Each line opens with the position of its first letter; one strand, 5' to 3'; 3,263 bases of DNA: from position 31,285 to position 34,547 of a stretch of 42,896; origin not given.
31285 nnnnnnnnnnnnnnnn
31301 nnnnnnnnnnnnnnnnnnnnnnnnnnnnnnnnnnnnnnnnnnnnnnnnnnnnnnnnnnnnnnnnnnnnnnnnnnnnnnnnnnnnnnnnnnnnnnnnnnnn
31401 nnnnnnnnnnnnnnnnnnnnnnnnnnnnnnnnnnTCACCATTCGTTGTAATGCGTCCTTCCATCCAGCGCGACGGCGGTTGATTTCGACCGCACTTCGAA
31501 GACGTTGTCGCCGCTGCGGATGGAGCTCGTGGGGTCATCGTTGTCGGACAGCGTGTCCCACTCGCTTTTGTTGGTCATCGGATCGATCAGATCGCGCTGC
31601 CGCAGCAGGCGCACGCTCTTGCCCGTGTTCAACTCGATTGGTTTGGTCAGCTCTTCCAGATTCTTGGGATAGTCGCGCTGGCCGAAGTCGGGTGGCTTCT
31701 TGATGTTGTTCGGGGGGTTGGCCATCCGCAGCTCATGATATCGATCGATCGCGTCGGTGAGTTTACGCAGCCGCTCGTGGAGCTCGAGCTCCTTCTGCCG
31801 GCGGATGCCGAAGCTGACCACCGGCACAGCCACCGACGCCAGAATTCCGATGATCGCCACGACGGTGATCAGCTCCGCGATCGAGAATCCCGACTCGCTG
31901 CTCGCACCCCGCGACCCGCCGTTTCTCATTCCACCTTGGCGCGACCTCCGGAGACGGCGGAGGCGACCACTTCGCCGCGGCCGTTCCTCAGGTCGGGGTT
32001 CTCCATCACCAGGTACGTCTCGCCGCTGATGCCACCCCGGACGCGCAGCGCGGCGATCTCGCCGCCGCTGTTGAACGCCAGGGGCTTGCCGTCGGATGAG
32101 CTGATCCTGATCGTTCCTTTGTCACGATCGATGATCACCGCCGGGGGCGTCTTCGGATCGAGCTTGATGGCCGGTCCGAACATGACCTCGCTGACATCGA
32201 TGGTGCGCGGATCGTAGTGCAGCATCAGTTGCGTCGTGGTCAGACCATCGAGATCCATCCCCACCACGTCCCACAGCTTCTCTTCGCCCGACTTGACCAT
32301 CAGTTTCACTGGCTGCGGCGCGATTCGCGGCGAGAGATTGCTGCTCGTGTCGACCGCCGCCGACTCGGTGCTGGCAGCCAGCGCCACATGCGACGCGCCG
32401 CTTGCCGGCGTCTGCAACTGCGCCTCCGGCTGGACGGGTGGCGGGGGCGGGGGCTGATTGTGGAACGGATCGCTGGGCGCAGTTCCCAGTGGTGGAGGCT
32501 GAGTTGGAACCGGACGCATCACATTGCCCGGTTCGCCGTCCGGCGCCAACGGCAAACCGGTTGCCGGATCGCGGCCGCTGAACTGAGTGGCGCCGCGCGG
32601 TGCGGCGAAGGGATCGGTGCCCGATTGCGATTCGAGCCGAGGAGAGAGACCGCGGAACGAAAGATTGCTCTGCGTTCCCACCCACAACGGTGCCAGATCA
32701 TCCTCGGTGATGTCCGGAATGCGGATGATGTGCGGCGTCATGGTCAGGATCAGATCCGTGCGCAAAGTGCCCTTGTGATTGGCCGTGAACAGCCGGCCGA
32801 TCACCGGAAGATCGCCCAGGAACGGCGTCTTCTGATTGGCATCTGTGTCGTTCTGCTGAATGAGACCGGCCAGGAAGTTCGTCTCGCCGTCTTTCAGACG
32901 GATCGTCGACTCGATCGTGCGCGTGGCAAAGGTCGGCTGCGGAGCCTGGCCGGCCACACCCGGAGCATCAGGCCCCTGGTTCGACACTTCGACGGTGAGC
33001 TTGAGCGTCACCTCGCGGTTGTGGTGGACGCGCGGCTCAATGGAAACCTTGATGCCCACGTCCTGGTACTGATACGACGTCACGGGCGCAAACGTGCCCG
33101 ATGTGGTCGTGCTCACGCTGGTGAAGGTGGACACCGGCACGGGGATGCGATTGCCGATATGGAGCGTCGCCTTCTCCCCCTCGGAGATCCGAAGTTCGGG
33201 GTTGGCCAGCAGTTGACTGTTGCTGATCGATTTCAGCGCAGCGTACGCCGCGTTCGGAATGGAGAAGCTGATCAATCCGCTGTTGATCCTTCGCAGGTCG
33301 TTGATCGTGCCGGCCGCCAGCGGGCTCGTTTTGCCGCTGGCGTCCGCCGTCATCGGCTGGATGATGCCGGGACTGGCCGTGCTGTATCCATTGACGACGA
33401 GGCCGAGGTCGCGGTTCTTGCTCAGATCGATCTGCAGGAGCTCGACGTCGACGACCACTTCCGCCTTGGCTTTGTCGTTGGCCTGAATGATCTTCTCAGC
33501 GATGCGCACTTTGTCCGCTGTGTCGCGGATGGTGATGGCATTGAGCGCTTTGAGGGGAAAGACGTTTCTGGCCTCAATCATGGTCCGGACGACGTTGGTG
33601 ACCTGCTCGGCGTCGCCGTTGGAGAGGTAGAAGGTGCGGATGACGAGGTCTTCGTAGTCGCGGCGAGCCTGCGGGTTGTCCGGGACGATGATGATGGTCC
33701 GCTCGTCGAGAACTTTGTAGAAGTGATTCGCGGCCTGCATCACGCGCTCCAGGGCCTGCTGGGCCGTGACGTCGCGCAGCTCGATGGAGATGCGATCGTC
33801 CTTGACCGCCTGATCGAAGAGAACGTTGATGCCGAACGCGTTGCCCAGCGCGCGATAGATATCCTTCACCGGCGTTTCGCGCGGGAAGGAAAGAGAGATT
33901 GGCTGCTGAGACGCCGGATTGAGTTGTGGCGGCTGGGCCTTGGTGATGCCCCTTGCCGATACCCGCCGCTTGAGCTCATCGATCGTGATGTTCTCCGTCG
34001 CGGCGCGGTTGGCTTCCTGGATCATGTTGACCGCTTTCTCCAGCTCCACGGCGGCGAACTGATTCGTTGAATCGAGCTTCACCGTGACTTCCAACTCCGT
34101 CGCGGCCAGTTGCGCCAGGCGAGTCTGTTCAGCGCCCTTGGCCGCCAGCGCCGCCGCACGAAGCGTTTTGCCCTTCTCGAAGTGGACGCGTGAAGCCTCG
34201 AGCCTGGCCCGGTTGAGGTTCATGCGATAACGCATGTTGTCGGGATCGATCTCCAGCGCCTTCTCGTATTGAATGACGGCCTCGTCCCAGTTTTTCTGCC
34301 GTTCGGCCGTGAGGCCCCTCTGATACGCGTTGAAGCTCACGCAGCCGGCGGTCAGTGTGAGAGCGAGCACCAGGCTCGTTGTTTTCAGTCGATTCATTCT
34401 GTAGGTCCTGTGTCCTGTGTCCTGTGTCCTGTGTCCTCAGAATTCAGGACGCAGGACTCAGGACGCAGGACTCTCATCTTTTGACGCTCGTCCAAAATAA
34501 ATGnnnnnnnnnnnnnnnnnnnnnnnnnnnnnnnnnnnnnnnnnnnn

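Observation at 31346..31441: GAACGAT-heptamer hairpin covers every candidate start codon of pseudopilin 2: possible slip-strand switch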

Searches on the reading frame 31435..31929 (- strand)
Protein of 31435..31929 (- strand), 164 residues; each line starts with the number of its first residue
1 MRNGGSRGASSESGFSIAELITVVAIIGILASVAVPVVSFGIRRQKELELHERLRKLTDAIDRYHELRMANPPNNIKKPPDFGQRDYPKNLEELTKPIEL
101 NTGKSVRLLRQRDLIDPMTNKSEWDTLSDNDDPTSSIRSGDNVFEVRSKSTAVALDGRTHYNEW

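Call 9: search_protein_families(library=pfam, proteins=[window:31435-31929:-], max_evalue=0.01)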
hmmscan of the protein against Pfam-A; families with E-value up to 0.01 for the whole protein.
window:31435-31929:- (164 aa): 2 families
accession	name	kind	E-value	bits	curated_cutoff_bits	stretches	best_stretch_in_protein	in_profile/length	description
PF07963.17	N_methyl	-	0.0027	17.7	21.2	1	11-34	3-26/27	Prokaryotic N-terminal methylation motif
PF04636.18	PA26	-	0.0085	15.5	29.4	1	12-75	145-208/445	PA26 p53-induced protein (sestrin)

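Call 33: find_homologous_proteins(query=window:31435-31929:-, max_evalue=1e-20)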
Query window:31435-31929:- (164 aa): 715 proteins with E <= 1e-20 among 880 candidates; the best 120 are listed.
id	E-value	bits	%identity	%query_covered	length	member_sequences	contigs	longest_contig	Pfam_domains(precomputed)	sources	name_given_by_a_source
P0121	1.9e-102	358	100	100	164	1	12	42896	-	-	-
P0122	5.2e-102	356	99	100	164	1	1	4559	-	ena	-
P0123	5.2e-102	356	99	100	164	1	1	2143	-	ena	-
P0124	1.9e-101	354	99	100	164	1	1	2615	-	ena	-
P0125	3.6e-101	354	99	100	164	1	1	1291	-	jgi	-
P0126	7.1e-101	353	99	100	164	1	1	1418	-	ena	-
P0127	9.4e-101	352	98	100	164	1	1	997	-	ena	-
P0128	1.9e-100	351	98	100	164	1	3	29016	-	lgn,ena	-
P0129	5.2e-100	350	98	100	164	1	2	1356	-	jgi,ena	-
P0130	9.3e-100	349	97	100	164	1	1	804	-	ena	-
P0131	9.5e-100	349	97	100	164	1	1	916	-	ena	-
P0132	8.6e-99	346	97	100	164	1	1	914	-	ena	-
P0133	4.7e-98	343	96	100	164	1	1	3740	-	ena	-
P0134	3.1e-96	338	93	100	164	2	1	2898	-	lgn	-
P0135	3.7e-94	331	91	100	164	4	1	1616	-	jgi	jgi:general secretion pathway protein G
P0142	1.4e-83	296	82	100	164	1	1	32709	-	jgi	jgi:general secretion pathway protein G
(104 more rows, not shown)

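Call 34: find_encoding_contigs(protein=P0121, flank=6000, max_places=10)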
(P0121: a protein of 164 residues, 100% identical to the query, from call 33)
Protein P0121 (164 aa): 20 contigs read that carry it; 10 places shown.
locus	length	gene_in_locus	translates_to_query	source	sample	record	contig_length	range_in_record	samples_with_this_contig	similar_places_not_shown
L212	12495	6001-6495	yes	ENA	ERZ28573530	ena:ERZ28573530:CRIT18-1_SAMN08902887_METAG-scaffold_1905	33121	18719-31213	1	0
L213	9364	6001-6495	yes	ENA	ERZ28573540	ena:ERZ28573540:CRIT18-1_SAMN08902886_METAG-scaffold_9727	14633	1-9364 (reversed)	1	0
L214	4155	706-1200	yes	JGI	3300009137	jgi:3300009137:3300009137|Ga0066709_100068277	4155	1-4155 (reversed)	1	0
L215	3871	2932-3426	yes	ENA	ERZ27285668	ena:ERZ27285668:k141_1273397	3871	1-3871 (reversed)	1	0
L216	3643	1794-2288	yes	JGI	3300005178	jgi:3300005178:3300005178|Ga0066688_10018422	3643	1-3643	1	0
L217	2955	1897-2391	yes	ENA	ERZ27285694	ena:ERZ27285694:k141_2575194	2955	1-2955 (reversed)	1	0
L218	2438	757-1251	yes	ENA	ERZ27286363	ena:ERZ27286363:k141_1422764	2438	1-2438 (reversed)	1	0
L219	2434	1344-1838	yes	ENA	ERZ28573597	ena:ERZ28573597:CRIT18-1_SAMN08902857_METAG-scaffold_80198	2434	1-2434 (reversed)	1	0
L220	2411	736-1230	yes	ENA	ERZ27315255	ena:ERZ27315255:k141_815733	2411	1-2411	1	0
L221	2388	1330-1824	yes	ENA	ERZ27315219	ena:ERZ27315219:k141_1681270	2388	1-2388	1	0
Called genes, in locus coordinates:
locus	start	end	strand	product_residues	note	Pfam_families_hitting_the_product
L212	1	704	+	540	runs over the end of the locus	PF05157:MshEN, PF00437:T2SSE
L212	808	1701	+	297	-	-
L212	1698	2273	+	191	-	-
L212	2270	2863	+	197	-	-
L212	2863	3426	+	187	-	-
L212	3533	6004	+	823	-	PF00515:TPR_1 (weak), PF07719:TPR_2 (weak), PF03958:Secretin_N, PF00263:Secretin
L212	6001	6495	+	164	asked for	-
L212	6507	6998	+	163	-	PF07963:N_methyl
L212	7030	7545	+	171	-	-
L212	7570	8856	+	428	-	PF00675:Peptidase_M16, PF05193:Peptidase_M16_C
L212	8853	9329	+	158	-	-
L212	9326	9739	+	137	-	-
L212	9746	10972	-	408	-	PF01471:PG_binding_1 (weak), PF03734:YkuD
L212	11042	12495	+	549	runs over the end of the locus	PF02463:SMC_N, PF13476:AAA_23, PF13304:AAA_21 (faint)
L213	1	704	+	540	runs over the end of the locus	PF05157:MshEN, PF00437:T2SSE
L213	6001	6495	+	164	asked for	-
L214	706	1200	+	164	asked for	-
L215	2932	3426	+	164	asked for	-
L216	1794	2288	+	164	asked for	-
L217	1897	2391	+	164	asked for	-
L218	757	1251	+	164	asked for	-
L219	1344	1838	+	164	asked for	-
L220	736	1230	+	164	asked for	-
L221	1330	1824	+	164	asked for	-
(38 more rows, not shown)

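Call 36: find_encoding_contigs(protein=P0133, flank=3000, max_places=3)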
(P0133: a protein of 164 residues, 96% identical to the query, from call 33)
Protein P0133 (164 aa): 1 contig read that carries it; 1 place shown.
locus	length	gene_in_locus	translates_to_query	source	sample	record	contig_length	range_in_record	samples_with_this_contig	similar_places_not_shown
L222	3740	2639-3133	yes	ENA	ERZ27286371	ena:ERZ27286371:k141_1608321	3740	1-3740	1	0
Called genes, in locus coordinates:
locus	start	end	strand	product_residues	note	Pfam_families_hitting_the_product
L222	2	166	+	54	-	?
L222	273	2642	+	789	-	PF00515:TPR_1 (weak), PF07719:TPR_2 (weak), PF03958:Secretin_N, PF00263:Secretin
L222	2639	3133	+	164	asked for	-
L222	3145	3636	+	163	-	PF07963:N_methyl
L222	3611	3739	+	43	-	?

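Call 37: find_encoding_contigs(protein=P0134, flank=3000, max_places=3)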
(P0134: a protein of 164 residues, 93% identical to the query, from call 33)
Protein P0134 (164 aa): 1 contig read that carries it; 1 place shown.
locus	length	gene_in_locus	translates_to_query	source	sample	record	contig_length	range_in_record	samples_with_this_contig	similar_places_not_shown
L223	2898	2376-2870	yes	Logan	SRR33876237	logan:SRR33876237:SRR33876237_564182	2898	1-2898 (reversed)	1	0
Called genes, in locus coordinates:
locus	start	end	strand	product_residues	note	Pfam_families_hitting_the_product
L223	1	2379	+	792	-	?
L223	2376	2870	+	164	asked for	-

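Call 38: find_encoding_contigs(protein=P0142, flank=8000, max_places=3)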
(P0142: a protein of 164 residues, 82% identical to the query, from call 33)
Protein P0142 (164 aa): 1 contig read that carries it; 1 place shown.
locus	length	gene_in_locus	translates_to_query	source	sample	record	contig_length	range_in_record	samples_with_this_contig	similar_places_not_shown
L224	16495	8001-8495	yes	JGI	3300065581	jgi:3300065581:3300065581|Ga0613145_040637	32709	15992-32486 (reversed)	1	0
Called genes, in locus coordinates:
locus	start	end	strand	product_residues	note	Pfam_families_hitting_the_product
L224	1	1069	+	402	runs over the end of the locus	PF00482:T2SSF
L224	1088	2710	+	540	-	PF05157:MshEN, PF00437:T2SSE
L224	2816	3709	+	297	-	-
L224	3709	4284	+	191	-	-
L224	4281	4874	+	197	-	-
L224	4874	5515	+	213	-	-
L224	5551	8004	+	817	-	PF00515:TPR_1 (weak), PF07719:TPR_2 (weak), PF13414:TPR_11 (weak), PF03958:Secretin_N, PF00263:Secretin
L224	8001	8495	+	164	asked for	-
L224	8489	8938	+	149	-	PF07963:N_methyl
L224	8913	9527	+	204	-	-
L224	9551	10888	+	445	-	PF00675:Peptidase_M16, PF05193:Peptidase_M16_C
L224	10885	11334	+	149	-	PF10604:Polyketide_cyc2 (weak)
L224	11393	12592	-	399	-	PF01471:PG_binding_1, PF03734:YkuD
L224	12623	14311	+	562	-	PF02463:SMC_N, PF13476:AAA_23 (weak), PF13304:AAA_21 (faint)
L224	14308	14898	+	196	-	PF01300:Sua5_yciO_yrdC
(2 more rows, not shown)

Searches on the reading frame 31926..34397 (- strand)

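Call 9: search_protein_families(library=pfam, proteins=[window:31926-34397:-], max_evalue=0.01)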
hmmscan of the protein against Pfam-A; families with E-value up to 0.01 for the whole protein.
window:31926-34397:- (823 aa): 12 families
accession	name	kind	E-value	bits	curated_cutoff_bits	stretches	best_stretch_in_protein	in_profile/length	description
PF00263.26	Secretin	-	2.3e-40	138.4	27.5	1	387-559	1-169/169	Bacterial type II and III secretion system protein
PF03958.22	Secretin_N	-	2.4e-08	34.5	28.2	1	254-312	2-68/69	Bacterial type II/III secretion system short domain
PF07719.23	TPR_2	-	5.4e-07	29.7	27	1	25-54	5-34/34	Tetratricopeptide repeat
PF00515.34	TPR_1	-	1.8e-06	27.9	27.8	1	25-54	5-34/34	Tetratricopeptide repeat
PF13414.12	TPR_11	-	6.4e-05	23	26.8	1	34-61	7-34/42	TPR repeat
PF16344.10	FecR_C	-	0.00016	22.1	24.4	1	173-237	5-70/70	FecR, C-terminal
PF13428.12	TPR_14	-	0.00072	20.4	23.5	1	25-62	5-42/44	Tetratricopeptide repeat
PF00963.24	Cohesin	-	0.0013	19.4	24.1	1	717-785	28-98/139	Cohesin domain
PF13181.12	TPR_8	-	0.0013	19.2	25.7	1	25-54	5-34/34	Tetratricopeptide repeat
PF07660.19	STN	-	0.0014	18.8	28.4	1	190-239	1-51/52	Secretin and TonB N terminus short domain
PF24575.1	TPR_Slam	-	0.0017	19.2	35.2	1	24-67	50-93/104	Surface lipoprotein assembly modifier, N-terminal TPR repeats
PF13424.12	TPR_12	-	0.0088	16.6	30.1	0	23-84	4-67/77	Tetratricopeptide repeat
